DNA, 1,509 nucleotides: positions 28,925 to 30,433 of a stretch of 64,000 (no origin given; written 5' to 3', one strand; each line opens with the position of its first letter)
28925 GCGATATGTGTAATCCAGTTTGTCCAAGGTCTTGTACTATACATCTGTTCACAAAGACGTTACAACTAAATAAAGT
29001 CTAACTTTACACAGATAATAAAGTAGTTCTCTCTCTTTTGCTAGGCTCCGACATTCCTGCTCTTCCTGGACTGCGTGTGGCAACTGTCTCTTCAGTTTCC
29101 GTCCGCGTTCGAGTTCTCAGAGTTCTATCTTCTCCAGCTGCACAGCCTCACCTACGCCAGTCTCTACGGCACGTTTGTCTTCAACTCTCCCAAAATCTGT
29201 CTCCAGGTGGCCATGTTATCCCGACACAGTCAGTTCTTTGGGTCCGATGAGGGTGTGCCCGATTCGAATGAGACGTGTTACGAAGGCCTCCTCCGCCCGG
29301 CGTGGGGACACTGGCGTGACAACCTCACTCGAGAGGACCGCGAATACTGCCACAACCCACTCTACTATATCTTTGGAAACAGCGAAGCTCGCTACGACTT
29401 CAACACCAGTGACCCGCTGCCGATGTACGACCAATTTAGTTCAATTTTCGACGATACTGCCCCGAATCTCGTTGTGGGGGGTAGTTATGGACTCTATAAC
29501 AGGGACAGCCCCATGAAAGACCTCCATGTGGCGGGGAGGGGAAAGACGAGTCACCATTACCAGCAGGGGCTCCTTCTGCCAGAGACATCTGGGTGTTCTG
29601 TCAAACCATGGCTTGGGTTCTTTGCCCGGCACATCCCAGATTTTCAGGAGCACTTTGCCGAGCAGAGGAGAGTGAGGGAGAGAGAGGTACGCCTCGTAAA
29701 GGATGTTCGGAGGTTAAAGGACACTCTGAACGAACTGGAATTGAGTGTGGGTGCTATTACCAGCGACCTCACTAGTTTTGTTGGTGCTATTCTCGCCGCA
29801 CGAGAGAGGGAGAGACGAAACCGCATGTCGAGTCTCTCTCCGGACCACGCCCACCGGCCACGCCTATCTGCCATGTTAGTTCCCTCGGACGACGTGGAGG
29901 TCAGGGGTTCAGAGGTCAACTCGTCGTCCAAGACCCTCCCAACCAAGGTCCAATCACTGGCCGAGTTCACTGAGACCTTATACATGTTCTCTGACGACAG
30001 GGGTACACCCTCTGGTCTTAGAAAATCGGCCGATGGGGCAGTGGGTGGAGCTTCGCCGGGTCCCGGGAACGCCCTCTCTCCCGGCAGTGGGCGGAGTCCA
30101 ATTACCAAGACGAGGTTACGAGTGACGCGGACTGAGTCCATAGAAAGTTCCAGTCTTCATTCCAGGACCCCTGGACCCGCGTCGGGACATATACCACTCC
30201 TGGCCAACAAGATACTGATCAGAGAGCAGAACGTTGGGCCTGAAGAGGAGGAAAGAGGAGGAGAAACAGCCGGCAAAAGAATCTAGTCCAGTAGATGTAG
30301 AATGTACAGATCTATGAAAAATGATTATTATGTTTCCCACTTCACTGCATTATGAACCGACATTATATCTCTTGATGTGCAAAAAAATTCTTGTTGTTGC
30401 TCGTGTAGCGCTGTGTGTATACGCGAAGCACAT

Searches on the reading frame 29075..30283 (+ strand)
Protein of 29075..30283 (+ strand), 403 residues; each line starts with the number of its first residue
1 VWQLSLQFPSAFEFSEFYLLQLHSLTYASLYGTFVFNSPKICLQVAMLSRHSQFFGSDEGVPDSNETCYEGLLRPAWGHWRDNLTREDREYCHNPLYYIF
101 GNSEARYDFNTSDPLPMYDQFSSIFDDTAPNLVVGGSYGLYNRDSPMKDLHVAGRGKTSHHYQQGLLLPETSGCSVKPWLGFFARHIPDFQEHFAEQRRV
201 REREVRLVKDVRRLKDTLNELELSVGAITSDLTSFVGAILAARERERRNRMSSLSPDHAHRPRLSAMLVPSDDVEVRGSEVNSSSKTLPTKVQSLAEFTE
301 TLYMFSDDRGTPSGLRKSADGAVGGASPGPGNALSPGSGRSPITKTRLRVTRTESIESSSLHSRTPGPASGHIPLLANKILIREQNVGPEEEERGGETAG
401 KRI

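Call 6: search_protein_families(library=pfam, proteins=[window:29075-30283:+], max_evalue=0.01)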
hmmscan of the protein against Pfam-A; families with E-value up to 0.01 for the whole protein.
seq(403 aa): 1 family
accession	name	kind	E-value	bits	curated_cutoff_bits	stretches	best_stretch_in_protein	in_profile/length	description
PF06602.19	Myotub-related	-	2.2e-09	37.1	25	1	1-39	310-348/352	Myotubularin-like phosphatase domain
